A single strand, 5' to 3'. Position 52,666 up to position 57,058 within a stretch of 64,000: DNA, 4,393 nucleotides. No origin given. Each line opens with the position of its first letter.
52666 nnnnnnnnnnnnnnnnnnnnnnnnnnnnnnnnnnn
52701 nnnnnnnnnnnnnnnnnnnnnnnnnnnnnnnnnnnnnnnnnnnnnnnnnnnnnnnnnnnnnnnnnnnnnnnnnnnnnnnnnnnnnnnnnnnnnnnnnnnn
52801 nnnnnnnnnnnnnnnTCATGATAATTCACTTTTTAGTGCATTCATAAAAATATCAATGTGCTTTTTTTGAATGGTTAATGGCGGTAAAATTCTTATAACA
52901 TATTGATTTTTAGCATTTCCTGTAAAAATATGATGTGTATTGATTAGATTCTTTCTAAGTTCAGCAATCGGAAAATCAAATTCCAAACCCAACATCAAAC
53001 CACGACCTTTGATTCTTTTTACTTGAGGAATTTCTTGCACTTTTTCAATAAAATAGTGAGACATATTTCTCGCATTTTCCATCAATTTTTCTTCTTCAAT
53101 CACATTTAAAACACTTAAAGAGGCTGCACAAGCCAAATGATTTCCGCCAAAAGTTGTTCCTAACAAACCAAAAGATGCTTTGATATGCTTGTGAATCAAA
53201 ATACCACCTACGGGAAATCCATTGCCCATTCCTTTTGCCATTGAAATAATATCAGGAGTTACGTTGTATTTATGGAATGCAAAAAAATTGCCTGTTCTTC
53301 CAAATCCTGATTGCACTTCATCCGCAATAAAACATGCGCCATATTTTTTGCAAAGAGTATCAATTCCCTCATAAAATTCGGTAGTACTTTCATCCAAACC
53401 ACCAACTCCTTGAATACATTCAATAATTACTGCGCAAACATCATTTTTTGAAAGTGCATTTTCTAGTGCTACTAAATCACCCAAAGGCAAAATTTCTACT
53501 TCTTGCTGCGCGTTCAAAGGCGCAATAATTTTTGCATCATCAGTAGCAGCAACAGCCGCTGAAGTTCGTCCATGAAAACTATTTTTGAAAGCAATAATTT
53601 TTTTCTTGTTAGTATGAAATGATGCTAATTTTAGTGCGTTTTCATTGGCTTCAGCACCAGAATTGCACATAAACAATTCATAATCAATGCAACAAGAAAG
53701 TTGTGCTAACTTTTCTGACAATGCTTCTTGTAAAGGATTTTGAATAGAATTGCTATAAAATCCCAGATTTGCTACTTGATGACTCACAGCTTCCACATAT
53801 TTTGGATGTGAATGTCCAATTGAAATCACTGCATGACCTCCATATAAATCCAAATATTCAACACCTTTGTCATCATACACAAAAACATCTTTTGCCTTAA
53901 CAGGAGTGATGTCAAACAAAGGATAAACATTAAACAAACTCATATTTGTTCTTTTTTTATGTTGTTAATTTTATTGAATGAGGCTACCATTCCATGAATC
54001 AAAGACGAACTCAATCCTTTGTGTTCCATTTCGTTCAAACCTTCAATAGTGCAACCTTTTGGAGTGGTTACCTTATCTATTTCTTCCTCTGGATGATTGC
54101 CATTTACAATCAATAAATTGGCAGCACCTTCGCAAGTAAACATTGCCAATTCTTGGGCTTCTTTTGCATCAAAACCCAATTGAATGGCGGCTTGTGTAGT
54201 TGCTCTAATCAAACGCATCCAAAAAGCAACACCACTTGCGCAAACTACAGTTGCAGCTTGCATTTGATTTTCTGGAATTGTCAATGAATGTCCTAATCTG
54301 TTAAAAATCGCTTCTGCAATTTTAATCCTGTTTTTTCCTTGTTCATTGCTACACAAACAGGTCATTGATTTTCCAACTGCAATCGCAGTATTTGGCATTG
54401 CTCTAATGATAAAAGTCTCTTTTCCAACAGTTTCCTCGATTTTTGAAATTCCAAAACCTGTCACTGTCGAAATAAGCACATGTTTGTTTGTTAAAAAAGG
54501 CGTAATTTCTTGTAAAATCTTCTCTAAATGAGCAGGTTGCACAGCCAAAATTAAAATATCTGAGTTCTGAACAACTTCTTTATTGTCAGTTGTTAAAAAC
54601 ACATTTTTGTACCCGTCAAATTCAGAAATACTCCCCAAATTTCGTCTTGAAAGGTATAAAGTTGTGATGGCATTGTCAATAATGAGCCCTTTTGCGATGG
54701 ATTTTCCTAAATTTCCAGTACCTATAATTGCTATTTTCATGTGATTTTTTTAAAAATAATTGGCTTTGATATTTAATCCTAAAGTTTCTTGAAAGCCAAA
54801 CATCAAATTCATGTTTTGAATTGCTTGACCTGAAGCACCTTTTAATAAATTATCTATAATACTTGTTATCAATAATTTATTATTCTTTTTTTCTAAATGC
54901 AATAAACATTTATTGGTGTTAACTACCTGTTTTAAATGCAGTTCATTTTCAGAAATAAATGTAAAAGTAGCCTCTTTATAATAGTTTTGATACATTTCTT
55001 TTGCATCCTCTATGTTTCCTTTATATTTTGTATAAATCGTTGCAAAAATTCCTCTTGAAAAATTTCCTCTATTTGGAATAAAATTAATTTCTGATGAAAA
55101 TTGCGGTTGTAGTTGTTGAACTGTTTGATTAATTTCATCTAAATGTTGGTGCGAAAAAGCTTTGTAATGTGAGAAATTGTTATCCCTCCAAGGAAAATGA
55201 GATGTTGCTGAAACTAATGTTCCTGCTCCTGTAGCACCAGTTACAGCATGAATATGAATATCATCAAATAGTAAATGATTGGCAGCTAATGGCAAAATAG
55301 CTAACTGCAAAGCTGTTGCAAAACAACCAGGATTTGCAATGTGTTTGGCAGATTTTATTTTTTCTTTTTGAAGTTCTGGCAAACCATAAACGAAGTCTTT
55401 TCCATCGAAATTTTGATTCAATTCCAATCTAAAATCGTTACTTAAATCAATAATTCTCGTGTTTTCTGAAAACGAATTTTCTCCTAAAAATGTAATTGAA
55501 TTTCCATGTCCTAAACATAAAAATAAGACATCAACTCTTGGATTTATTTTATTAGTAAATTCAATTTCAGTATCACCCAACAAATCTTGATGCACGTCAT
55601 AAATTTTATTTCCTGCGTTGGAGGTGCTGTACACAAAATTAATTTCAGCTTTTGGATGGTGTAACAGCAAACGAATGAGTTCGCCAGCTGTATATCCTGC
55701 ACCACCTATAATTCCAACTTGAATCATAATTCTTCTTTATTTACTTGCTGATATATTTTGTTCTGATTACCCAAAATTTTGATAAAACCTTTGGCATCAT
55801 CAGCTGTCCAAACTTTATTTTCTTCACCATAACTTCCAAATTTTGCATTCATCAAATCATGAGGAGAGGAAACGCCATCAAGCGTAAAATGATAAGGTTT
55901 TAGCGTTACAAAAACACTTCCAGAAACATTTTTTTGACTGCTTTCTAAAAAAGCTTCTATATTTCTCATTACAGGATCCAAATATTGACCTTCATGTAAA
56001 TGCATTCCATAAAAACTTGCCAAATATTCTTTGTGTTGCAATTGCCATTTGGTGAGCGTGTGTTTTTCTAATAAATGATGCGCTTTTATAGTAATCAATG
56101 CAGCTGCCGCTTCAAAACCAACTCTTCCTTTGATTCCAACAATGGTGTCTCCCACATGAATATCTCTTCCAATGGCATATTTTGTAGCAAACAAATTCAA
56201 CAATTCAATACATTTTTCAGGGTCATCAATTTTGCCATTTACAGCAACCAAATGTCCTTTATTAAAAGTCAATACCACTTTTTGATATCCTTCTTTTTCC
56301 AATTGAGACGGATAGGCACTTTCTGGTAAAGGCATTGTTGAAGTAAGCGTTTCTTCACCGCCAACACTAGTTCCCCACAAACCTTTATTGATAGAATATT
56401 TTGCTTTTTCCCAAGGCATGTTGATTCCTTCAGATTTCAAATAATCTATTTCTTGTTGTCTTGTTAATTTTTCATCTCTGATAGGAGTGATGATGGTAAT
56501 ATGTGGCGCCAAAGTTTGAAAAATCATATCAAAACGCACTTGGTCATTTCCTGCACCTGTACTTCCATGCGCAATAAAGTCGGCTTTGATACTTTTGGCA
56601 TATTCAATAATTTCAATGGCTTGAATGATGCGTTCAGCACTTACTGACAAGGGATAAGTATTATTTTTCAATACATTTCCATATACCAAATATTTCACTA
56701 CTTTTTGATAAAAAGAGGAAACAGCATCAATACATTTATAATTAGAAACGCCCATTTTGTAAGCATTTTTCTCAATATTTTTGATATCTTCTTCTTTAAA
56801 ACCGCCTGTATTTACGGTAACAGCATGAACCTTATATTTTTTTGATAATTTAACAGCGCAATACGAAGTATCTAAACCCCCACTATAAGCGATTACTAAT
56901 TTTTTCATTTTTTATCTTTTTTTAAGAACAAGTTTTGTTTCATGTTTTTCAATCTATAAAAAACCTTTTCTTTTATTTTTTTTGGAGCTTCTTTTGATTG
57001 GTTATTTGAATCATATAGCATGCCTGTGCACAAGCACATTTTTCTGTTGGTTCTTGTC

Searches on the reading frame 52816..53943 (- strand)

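Call 4: search_protein_families(library=ncbifam, proteins=[window:52816-53943:-])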
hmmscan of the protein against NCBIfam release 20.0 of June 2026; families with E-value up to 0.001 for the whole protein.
window:52816-53943:- (375 aa): 69 families (the best 25 are shown)
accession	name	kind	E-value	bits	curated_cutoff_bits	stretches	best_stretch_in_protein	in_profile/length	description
TIGR00707.1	argD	subfamily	1.1e-109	366.7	410.05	1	3-372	2-378/381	acetylornithine/succinylornithine family transaminase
NF002797.0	PRK02936.1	equivalog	2.7e-100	335.8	496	1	2-372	3-375/385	acetylornithine transaminase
NF002874.0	PRK03244.1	equivalog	2.3e-98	329.6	457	1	3-372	18-390/399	acetylornithine transaminase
NF002325.0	PRK01278.1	subfamily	1.2e-96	323.8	372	1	2-373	5-385/395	acetylornithine transaminase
NF003468.0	PRK05093.1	subfamily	6.4e-83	278.7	522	1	5-371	18-396/405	acetylornithine/succinyldiaminopimelate transaminase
NF042418.1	LysJ_Th_th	equivalog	1.9e-81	273.9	700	1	6-372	14-383/386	[LysW]-aminoadipate semialdehyde transaminase LysJ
NF004426.0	PRK05769.1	equivalog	6.5e-80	269.1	552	2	160-374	213-437/441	acetyl ornithine aminotransferase family protein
NF003273.0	PRK04260.1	equivalog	7.1e-80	268.4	616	1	2-369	3-370/376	acetylornithine transaminase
NF005993.0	PRK08117.1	subfamily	2.8e-78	263.4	574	2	160-372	199-425/433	aspartate aminotransferase family protein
TIGR03246.1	arg_catab_astC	subfamily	1.9e-77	260.9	609.95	1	7-370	14-389/397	acetylornithine/succinylornithine family transaminase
NF045491.1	LysJ_Sulfobales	equivalog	1.1e-75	255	700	1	1-372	1-375/386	[LysW]-aminoadipate semialdehyde/glutamate semialdehyde transaminase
NF009047.0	PRK12381.1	subfamily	1.4e-74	251.3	630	1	5-370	16-393/406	bifunctional succinylornithine transaminase/acetylornithine transaminase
NF003087.0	PRK04013.1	equivalog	2.7e-71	240.6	528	1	15-364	11-348/364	acetylornithine/acetyl-lysine aminotransferase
NF053554.1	prodigi_MAP_PigE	equivalog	1.9e-69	234.9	850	1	15-324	405-729/837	prodigiosin MAP biosynthesis aminotransferase PigE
NF008570.0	PRK11522.1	equivalog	6.8e-69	232.6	612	1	21-373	80-453/464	putrescine aminotransferase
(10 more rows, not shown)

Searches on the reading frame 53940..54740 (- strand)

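Call 4: search_protein_families(library=ncbifam, proteins=[window:53940-54740:-])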
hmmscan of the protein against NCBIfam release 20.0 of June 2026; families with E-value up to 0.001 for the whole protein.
window:53940-54740:- (266 aa): 17 families
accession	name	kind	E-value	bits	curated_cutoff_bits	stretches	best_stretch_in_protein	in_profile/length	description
TIGR00112.1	proC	equivalog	1.1e-61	208.8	196.75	1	3-259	1-261/263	pyrroline-5-carboxylate reductase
NF005813.0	PRK07679.1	exception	8.7e-37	127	404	1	2-251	5-258/279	pyrroline-5-carboxylate reductase ProI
NF008839.0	PRK11880.2-4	equivalog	2.7e-33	115.4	288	1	1-258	2-249/252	pyrroline-5-carboxylate reductase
NF005063.0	PRK06476.1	equivalog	1.3e-26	93.7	254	1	1-260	1-255/258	pyrroline-5-carboxylate reductase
NF005814.0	PRK07680.1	equivalog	1.8e-22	79.8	278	1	1-241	1-244/275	late competence protein ComER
NF005384.0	PRK06928.1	exception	2.8e-19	69.7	301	1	2-241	3-246/277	pyrroline-5-carboxylate reductase ProG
NF006408.0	PRK08655.1-2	equivalog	8.6e-07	28.1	422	1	1-114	7-121/441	prephenate dehydrogenase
NF006410.0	PRK08655.1-4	equivalog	9.8e-06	24.6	498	1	1-117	5-122/446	prephenate dehydrogenase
NF005087.0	PRK06522.1-1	equivalog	2.1e-05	23.8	351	1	1-114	1-116/296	2-dehydropantoate 2-reductase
NF009542.0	PRK12921.1-4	equivalog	3.2e-05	23.4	288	1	1-98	2-100/286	oxidoreductase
NF000942.0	PRK00094.1-4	subfamily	3.9e-05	23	257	1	3-97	5-110/334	NAD(P)H-dependent glycerol-3-phosphate dehydrogenase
TIGR03376.1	glycerol3P_DH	equivalog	6.4e-05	22.3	285.5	0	45-99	68-122/342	glycerol-3-phosphate dehydrogenase (NAD(+))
NF005694.0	PRK07502.1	equivalog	7.3e-05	22.1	409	1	2-98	8-104/310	prephenate/arogenate dehydrogenase family protein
TIGR01915.1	npdG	equivalog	0.00014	21.9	149.8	0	1-98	1-107/220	NADPH-dependent F420 reductase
NF000946.0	PRK00094.2-4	equivalog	0.00034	19.7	455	1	25-96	40-111/342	NAD(P)H-dependent glycerol-3-phosphate dehydrogenase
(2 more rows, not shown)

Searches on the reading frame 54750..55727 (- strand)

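Call 4: search_protein_families(library=ncbifam, proteins=[window:54750-55727:-])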
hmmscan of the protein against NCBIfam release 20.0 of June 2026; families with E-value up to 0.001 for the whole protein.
window:54750-55727:- (325 aa): 6 families
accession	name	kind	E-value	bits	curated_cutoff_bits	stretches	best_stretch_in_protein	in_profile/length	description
TIGR01850.1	argC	equivalog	9.1e-91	304.6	233.6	1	2-321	1-341/345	N-acetyl-gamma-glutamyl-phosphate reductase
TIGR01851.1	argC_other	equivalog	2.8e-29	102.4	229.85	1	64-311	49-309/310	N-acetyl-gamma-glutamyl-phosphate reductase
TIGR00978.1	asd_EA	equivalog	6.8e-11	41.8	301.2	1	2-310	1-341/342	aspartate-semialdehyde dehydrogenase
NF006416.0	PRK08664.1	subfamily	1.1e-10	41.2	232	1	2-310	4-344/350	aspartate-semialdehyde dehydrogenase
NF011456.0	PRK14874.1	equivalog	7.2e-07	28.5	223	1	2-170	5-165/346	aspartate-semialdehyde dehydrogenase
TIGR01296.1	asd_B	equivalog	7.5e-06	25.3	324.2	1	3-169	1-160/339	aspartate-semialdehyde dehydrogenase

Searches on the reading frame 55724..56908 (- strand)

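Call 4: search_protein_families(library=ncbifam, proteins=[window:55724-56908:-])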
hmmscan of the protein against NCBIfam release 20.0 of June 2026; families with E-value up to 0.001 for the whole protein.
window:55724-56908:- (394 aa): 13 families
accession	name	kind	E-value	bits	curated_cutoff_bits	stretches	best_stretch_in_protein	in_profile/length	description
NF003385.0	PRK04527.1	equivalog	1.7e-86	290.4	603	1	2-392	4-398/401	argininosuccinate synthase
NF001770.0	PRK00509.1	equivalog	1.9e-86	290.6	334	1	1-391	4-399/401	argininosuccinate synthase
NF010392.0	PRK13820.1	equivalog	3.6e-78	263.3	512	1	1-392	2-394/395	argininosuccinate synthase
TIGR00032.1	argG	equivalog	3.3e-77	260.4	268.2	1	3-389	1-392/394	argininosuccinate synthase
NF038212.1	argG_rel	exception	1.4e-32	112.9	425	1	3-343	16-358/381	argininosuccinate synthase-related protein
NF003779.0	PRK05370.1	equivalog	4.5e-16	58.7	657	1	2-336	12-364/448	argininosuccinate synthase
NF001138.1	PRK00143.1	equivalog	2.1e-06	26.9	284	1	3-115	1-120/345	tRNA 2-thiouridine(34) synthase MnmA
NF008317.0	PRK11106.1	equivalog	3.1e-06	26.7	378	1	1-62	1-63/231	7-cyano-7-deazaguanine synthase QueC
TIGR00268.2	TIGR00268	equivalog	5.1e-05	22.7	150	1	1-55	13-70/259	ATP-dependent sacrificial sulfur transferase LarE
NF011155.0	PRK14561.1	equivalog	0.00033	20.4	207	1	3-74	2-70/195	hypothetical protein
TIGR00420.1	trmU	equivalog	0.00047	19.1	236.95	1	2-115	1-124/351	tRNA 2-thiouridine(34) synthase MnmA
TIGR00364.1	TIGR00364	equivalog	0.00074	19.1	150.3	0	5-61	2-58/201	7-cyano-7-deazaguanine synthase QueC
TIGR03573.1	WbuX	subfamily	0.00089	18.8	203.2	0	5-59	64-120/344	N-acetyl sugar amidotransferase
